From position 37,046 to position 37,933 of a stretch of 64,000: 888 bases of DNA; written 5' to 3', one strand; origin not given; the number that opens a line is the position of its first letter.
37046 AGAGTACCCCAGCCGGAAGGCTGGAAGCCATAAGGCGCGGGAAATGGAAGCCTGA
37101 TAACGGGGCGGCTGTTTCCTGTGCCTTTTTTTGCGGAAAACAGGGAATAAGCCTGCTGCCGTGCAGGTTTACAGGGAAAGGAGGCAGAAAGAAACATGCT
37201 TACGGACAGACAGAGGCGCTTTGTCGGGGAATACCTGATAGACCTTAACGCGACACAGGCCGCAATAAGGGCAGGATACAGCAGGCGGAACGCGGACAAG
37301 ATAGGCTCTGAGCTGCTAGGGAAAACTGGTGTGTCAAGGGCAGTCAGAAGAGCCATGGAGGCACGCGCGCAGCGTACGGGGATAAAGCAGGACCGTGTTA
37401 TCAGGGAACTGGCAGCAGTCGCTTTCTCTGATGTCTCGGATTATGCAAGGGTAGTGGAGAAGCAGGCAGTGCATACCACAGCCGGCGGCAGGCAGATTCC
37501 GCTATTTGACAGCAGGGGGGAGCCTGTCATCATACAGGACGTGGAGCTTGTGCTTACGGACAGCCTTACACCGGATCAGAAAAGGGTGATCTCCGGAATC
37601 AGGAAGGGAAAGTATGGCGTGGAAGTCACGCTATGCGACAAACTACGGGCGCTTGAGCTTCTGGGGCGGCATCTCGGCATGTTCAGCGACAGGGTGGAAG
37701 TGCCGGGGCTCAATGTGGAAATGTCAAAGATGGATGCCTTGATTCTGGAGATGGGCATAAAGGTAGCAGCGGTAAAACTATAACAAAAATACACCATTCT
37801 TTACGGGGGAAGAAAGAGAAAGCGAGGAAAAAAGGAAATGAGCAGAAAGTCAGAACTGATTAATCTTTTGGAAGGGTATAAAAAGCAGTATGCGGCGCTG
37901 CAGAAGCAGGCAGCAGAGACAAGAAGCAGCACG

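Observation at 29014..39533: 10.5 kb integrated element with the gene content of a phage satellite (PICI-like) rather than a prophage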

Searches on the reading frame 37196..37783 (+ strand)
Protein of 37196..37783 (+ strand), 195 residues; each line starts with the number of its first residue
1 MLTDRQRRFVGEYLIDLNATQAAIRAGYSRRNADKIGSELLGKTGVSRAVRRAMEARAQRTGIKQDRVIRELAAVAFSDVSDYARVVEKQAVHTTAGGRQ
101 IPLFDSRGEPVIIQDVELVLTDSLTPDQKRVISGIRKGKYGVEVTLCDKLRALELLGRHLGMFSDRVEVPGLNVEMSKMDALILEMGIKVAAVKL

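Call 8: search_protein_families(library=pfam, max_evalue=0.01, proteins=[window:37196-37783:+])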
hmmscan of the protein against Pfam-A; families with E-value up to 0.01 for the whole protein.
window:37196-37783:+ (195 aa): 1 family
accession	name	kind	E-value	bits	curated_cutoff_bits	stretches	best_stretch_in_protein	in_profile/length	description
PF03592.21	Terminase_2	-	1.1e-38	133.4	26.1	1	2-168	1-136/141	Terminase small subunit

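Call 9: search_protein_families(library=phrogs, max_evalue=0.001, proteins=[window:37196-37783:+])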
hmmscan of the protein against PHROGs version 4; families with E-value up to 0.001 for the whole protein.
window:37196-37783:+ (195 aa): 4 families
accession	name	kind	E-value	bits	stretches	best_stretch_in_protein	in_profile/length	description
phrog_51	-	head and packaging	1.1e-38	134.5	1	2-171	89-222/261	terminase small subunit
phrog_2606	-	head and packaging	2.1e-29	103.9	1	2-180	89-268/310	terminase small subunit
phrog_17390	-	unknown function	2.8e-14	53.7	1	2-47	3-48/69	-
phrog_641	-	head and packaging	2e-06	29.4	1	1-61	2-62/162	terminase small subunit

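Call 12: search_dna_similar(query=window:37196-37783:+, collection=phages, mode=protein, max_rows=15)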
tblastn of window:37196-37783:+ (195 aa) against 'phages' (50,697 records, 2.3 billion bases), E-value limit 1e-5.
Records with a match: 285; places in all: 285; records where one place covers at least 80% of the query: 208.
Best place of each record, by identity: <60% 285.
By first word of the organism name: Bacillus 50; Streptococcus 32; Pseudomonas 24; Vibrio 21; Ralstonia 17; Burkholderia 13; Klebsiella 12; Bacteriophage 9; Rhizobium 9; Lactobacillus 9; and 39 more.
By host as written in the record: - 35; Pseudomonas aeruginosa 8; Vibrio breoganii 8; Bacillus megaterium 6; Bacillus megaterium Km 5; Ralstonia pseudosolanacearum 5; Burkholderia cenocepacia 4; Ralstonia pseudosolanacearum I-15 (MT014) 4; and 147 more.
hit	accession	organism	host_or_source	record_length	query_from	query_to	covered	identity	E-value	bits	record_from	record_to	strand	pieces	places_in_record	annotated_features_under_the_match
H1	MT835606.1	Bacteriophage sp.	human fecal samples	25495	2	171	87%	50.0%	2e-44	162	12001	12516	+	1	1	record has no annotation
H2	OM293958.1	Bordetella phage vB_BaM-IFTN9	Bordetella avium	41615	2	171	87%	44.8%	3e-33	130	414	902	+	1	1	terminase small subunit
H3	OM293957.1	Bordetella phage vB_BaM-IFTN8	Bordetella avium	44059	2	171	87%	44.8%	2e-31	125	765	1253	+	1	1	terminase small subunit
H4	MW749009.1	Bacillus phage vB_BspP_Dartukuta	Bacillus sp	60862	2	171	87%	42.9%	3e-26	110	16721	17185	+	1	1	putative terminase small subunit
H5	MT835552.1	Bacteriophage sp.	human fecal samples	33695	2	174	89%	41.2%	7e-33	129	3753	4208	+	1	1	record has no annotation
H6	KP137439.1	Mannheimia phage vB_MhS_3927AP1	Mannheimia haemolytica 3927A serotype A6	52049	2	186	95%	38.4%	3e-20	93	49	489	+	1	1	terminase, small subunit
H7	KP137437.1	Mannheimia phage vB_MhS_1152AP2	Mannheimia haemolytica 1152A serotype A6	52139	2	186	95%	38.4%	3e-20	93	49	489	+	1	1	terminase, small subunit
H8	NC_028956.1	Mannheimia phage vB_MhS_1152AP2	Mannheimia haemolytica 1152A serotype A6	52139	2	186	95%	38.4%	3e-20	93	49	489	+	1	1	terminase small subunit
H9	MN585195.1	Pseudomonas phage AUS531phi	Pseudomonas aeruginosa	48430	2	180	92%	38.3%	2e-22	99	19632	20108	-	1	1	terminase small subunit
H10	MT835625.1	Bacteriophage sp.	human fecal samples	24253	2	171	87%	40.0%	4e-24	104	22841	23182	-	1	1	record has no annotation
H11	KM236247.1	Bacillus phage Pascal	Bacillus megaterium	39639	2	171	87%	39.9%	6e-35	135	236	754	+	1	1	terminase small subunit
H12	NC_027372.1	Bacillus phage Pascal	Bacillus megaterium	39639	2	171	87%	39.9%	6e-35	135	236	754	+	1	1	terminase small subunit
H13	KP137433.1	Mannheimia phage vB_MhS_535AP2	Mannheimia haemolytica 535A serotype A1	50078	2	186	95%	36.2%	3e-20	93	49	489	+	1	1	terminase, small subunit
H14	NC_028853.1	Mannheimia phage vB_MhS_535AP2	Mannheimia haemolytica 535A serotype A1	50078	2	186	95%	36.2%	3e-20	93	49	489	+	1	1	terminase small subunit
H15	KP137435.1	Mannheimia phage vB_MhS_587AP2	Mannheimia haemolytica 587A serotype A2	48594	2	186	95%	36.2%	4e-20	93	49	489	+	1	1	terminase, small subunit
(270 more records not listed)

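Call 52: search_protein_families(library=ncbifam, max_evalue=0.001, proteins=[window:37196-37783:+])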
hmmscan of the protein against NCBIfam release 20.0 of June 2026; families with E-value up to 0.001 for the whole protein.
window:37196-37783:+ (195 aa): 0 families

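Call 60: find_homologous_proteins(query=window:37196-37783:+, max_evalue=1e-20)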
Query window:37196-37783:+ (195 aa): 4541 proteins with E <= 1e-20 among 8000 candidates; the best 120 are listed.
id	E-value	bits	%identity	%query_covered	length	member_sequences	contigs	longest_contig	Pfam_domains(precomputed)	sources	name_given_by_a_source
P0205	4.5e-117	406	100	100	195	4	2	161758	PF03592.22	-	-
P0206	6.9e-109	379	95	99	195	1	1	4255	PF03592.22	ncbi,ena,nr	ncbi:MAG: terminase small subunit [Lachnospiraceae bacterium]|nr:terminase small subunit [Lachnospir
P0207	2.3e-98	345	86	99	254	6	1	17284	PF03592.22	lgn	-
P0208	6.4e-80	285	74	93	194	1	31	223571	PF03592.22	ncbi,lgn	ncbi:MAG: terminase small subunit [Lachnospiraceae bacterium]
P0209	7.8e-63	230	60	95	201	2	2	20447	PF03592.22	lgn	-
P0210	1.6e-62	229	60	95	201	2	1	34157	PF03592.22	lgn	-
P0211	8.6e-62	226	58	95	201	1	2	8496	PF03592.22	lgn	-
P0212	1.6e-61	225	59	95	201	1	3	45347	PF03592.22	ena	-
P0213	9.8e-61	223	57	95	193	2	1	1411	PF03592.22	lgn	-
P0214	2.0e-60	222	58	95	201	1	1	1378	PF03592.22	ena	-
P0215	1.1e-57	213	56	95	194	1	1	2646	PF03592.22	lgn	-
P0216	1.5e-56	209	54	95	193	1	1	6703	PF03592.22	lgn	-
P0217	1.8e-56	209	57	95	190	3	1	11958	PF03592.22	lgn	-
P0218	2.1e-56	209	54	95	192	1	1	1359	PF03592.22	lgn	-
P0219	4.0e-56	208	54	95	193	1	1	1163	PF03592.22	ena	-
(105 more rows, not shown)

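Call 61: find_encoding_contigs(protein=P0212, flank=10000, max_places=2)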
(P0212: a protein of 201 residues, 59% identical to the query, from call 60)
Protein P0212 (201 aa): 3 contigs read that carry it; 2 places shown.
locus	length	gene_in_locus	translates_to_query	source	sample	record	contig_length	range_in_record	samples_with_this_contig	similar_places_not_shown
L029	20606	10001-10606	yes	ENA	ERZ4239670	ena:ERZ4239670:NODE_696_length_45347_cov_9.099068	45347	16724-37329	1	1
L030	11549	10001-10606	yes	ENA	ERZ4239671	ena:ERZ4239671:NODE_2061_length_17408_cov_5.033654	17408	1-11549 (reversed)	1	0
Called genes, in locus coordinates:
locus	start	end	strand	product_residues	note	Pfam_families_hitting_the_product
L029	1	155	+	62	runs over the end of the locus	-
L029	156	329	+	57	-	-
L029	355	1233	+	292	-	-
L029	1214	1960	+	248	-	PF12684:DUF3799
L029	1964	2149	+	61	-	-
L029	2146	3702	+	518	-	PF01935:DUF87, PF05872:HerA_C (faint), PF10412:TrwB_AAD_bind (faint)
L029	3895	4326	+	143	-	-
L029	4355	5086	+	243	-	-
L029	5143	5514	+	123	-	PF05866:RusA (weak)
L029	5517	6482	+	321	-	PF14297:Lin1244_N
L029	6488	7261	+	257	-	-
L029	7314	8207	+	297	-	PF01555:N6_N4_Mtase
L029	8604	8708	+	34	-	-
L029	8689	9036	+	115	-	-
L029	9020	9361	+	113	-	-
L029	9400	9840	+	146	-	PF19889:DUF6362 (faint)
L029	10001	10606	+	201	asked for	PF03592:Terminase_2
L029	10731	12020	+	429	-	-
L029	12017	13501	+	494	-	-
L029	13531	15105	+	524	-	PF06152:Phage_min_cap2, PF03496:ADPrib_exo_Tox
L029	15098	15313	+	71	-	-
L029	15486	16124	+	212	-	-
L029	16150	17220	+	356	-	-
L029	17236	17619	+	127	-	-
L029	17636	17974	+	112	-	-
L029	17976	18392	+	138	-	-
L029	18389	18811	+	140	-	PF12691:Phage_tail_terminator_6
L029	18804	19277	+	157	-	-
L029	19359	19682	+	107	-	-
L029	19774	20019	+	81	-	-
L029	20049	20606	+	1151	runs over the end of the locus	-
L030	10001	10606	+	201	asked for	PF03592:Terminase_2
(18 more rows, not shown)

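Call 62: find_encoding_contigs(protein=P0207, flank=10000, max_places=2)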
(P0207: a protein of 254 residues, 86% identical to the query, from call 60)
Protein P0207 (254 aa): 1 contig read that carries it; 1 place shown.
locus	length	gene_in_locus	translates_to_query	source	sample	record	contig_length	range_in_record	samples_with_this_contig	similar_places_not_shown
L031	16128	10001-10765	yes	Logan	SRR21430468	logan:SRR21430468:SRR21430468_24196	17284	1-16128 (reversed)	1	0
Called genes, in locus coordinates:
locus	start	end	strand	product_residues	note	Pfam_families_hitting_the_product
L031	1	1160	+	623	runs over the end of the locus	PF05569:Peptidase_M56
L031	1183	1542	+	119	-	PF03965:Penicillinase_R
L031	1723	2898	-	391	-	PF00589:Phage_integrase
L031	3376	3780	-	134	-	PF12844:HTH_19, PF13560:HTH_31, PF01381:HTH_3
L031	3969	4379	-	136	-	PF12844:HTH_19, PF13560:HTH_31, PF01381:HTH_3, PF13443:HTH_26 (weak)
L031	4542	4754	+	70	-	PF13443:HTH_26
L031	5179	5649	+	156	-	PF13443:HTH_26 (weak)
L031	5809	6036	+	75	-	-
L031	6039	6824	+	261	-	PF04404:ERF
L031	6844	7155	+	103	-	-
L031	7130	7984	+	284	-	PF13730:HTH_36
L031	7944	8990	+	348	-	PF01695:IstB_IS21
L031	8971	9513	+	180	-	-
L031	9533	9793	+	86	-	-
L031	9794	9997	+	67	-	-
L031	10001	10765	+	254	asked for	PF03592:Terminase_2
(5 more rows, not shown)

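Call 64: search_protein_families(library=phrogs, max_evalue=0.001, proteins=[L029:10731-12020:+, L029:12017-13501:+, L029:15486-16124:+, L029:16150-17220:+, L029:9400-9840:+, L029:9020-9361:+, L029:8689-9036:+])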
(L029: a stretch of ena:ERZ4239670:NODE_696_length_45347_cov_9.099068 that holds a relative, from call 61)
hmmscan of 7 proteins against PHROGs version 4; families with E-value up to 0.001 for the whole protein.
L029:10731-12020:+ (429 aa): 4 families
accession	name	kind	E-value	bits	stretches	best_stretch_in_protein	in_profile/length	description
phrog_10250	-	head and packaging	2.5e-07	31.7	1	311-420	112-218/228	terminase large subunit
phrog_29775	-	unknown function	6.1e-06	27.1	1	5-127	20-144/212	-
phrog_5653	-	head and packaging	7.7e-06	26.7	1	372-420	132-184/199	terminase large subunit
phrog_6672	-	head and packaging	4.7e-05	24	1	373-411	81-124/145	terminase large subunit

L029:12017-13501:+ (494 aa): 1 family
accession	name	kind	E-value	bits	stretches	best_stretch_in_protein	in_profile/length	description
phrog_533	-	head and packaging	2.4e-78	264.9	1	14-485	13-490/495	portal protein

L029:15486-16124:+ (212 aa): 1 family
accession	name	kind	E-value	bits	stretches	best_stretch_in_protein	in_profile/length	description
phrog_2303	-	head and packaging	7.2e-47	161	1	2-211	2-216/219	head scaffolding protein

L029:16150-17220:+ (356 aa): 1 family
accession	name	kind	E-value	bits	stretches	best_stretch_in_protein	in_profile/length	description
phrog_422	-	head and packaging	1.8e-70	238.8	1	1-344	2-291/297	major head protein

L029:9400-9840:+ (146 aa): 1 family
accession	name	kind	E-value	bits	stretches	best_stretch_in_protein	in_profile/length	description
phrog_36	-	transcription regulation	1.2e-08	35.8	1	2-144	56-195/220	transcriptional regulator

L029:9020-9361:+ (113 aa): 1 family
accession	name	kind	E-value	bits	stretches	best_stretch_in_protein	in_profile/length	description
phrog_6568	-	unknown function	6.4e-24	84.6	1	45-113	2-69/69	-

L029:8689-9036:+ (115 aa): 0 families

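Call 80: search_protein_families(library=padloc, max_evalue=0.001, proteins=[window:37196-37783:+])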
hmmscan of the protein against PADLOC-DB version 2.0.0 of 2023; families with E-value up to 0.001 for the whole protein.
window:37196-37783:+ (195 aa): 0 families
